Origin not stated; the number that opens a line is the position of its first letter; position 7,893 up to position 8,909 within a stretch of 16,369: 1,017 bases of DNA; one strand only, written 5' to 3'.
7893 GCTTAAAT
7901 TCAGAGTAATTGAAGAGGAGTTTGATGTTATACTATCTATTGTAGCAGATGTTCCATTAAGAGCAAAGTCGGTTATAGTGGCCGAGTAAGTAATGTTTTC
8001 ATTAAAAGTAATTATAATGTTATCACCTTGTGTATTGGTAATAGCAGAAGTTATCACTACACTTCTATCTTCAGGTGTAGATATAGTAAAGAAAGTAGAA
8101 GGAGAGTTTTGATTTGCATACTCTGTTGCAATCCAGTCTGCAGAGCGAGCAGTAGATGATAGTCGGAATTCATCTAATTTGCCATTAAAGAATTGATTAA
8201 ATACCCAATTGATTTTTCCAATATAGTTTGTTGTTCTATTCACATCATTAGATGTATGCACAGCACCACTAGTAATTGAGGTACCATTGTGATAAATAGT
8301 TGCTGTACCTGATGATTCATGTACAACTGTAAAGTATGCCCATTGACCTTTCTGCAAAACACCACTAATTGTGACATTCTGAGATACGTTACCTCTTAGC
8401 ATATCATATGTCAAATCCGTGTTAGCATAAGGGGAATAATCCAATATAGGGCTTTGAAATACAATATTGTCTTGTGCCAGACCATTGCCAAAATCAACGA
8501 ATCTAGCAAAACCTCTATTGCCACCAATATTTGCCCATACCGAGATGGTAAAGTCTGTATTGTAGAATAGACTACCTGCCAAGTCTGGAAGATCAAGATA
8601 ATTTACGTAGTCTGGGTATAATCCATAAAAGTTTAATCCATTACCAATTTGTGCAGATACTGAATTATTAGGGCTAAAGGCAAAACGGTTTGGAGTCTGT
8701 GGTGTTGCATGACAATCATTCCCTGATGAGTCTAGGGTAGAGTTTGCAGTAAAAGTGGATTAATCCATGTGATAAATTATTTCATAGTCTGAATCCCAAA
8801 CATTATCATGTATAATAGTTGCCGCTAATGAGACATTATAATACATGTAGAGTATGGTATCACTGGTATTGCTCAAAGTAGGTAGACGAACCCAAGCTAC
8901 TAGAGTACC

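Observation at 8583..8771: In-frame TAA sits exactly on a DUF2341|LamG domain junction; the intergenic 177 nt encode the missing part of the LamG fold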

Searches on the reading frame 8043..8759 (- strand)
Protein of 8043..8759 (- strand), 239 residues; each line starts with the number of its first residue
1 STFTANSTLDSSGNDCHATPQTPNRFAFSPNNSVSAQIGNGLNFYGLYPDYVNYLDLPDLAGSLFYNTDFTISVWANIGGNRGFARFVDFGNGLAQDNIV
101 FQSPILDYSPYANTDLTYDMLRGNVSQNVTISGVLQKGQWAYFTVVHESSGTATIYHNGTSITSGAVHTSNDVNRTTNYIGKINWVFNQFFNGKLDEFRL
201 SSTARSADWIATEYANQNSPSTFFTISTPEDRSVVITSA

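Call 51: predict_structure(alignment_id=A2)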
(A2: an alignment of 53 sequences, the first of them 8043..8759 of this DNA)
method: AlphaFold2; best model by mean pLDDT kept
length: 239 residues; sequences in the alignment: 53
mean_pLDDT: 83.2   pTM: 0.82
mean pLDDT of the five models: 83.2, 82.1, 82.1, 81.9, 79.6
residues with pLDDT >= 90: 109; 70-90: 88; 50-70: 34; < 50: 8
segments of 3 or more residues with pLDDT < 50: 1-8
pLDDT, mean of each block of 10 residues (from residue 1): 41 69 73 91 81 86 86 92 79 83 74 83 91 91 96 97 93 78 83 93 96 92 70 76
secondary structure, 60 per line:
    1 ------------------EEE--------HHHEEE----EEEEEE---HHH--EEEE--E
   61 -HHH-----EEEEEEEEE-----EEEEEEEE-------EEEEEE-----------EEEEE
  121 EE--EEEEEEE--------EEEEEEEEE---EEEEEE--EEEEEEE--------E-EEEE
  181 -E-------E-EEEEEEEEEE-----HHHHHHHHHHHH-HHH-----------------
elements in order: E19-21 E33-35 E40-45 E54-57 E70-78 E84-91 E99-104 E116-122 E125-131 E140-148 E152-157 E160-166 E177-180 E192-201 H207-218

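Call 54: fold_search(model_id=the predicted structure, library=pdb)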
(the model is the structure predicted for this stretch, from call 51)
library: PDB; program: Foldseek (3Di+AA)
matches with E <= 10: 1163; with E <= 0.001: 531
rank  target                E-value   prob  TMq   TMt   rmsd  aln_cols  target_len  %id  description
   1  7qpu_A                4.9e-10  1.00  0.61  0.40   4.3       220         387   12  Botulinum neurotoxin A5 cell binding domain in complex with GM1b oligosaccharide (released 2022-03-09)
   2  1diw                  6.8e-10  1.00  0.59  0.35   4.4       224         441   13  THE HC FRAGMENT OF TETANUS TOXIN COMPLEXED WITH GALACTOSE (released 2000-03-24)
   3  2nyy_A                7.6e-10  1.00  0.58  0.12   4.2       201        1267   12  Crystal structure of botulinum neurotoxin type A complexed with monoclonal antibody CR1 (released 2006-12-26)
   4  4jra_A                9.4e-10  1.00  0.59  0.36   4.5       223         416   14  CRYSTAL STRUCTURE OF THE BOTULINUM NEUROTOXIN A RECEPTOR-BINDING DOMAIN IN COMPLEX WITH THE LUMINAL DOMAIN Of SV2C (released 2013-11-20)
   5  5v38_A                1.1e-09  1.00  0.60  0.36   4.6       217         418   12  Crystal Structure of The Receptor-binding Domain of Botulinum Neurotoxin Type HA (released 2017-03-22)
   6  6f0o                  1.2e-09  1.00  0.61  0.38   4.3       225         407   12  Botulinum neurotoxin A3 Hc domain (released 2018-01-10)
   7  4isq_B                1.2e-09  1.00  0.58  0.36   4.5       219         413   15  Binding domain of Botulinum neurotoxin DC in complex with human synaptotagmin I (released 2013-08-14)
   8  6twp                  1.5e-09  1.00  0.61  0.37   4.2       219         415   12  Binding domain of BoNT/A5 (released 2020-07-22)
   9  5v38_B                1.5e-09  1.00  0.60  0.37   4.5       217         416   12  Crystal Structure of The Receptor-binding Domain of Botulinum Neurotoxin Type HA (released 2017-03-22)
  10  5jmc_G                1.5e-09  1.00  0.60  0.36   4.4       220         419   13  Receptor binding domain of Botulinum neurotoxin A in complex with rat SV2C (released 2016-06-15)
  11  8rvi_A                1.6e-09  1.00  0.60  0.36   4.3       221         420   12  Structure of the binding domain of BoNT/A mutant H1253K in complex with the GM1a ganglioside receptor (released 2025-02-12)
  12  6two                  1.8e-09  1.00  0.60  0.37   4.3       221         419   13  Binding domain of BoNT/A6 (released 2020-07-22)
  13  8rvg_B                1.8e-09  1.00  0.60  0.37   4.3       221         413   13  Structure of the binding domain of BoNT/A mutant Y1117V in complex with the GD1a ganglioside receptor (released 2025-02-12)
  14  5hon_A                2.0e-09  1.00  0.58  0.66   3.9       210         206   17  Structure of Domain 4 of AbnA, a GH43 extracellular arabinanase from Geobacillus stearothermophilus, in complex with a (released 2017-02-01)
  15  5tpb_B                2.0e-09  1.00  0.60  0.37   4.4       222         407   13  Binding domain of BoNT/A complexed with ganglioside variant (released 2017-01-18)
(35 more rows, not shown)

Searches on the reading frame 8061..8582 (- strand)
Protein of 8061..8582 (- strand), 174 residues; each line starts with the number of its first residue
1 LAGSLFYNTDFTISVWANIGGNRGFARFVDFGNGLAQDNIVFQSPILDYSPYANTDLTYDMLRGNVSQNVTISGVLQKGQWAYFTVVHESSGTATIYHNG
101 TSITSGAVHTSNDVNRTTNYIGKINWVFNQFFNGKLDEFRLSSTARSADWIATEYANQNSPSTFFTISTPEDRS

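Call 11: search_protein_families(library=pfam, max_evalue=0.01, proteins=[window:8061-8582:-])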
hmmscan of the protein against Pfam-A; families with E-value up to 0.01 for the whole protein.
seq(174 aa): 1 family
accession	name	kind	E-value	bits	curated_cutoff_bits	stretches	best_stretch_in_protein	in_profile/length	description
PF13385.13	Laminin_G_3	-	5.8e-19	69.2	27.6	1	5-152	13-151/151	Concanavalin A-like lectin/glucanases superfamily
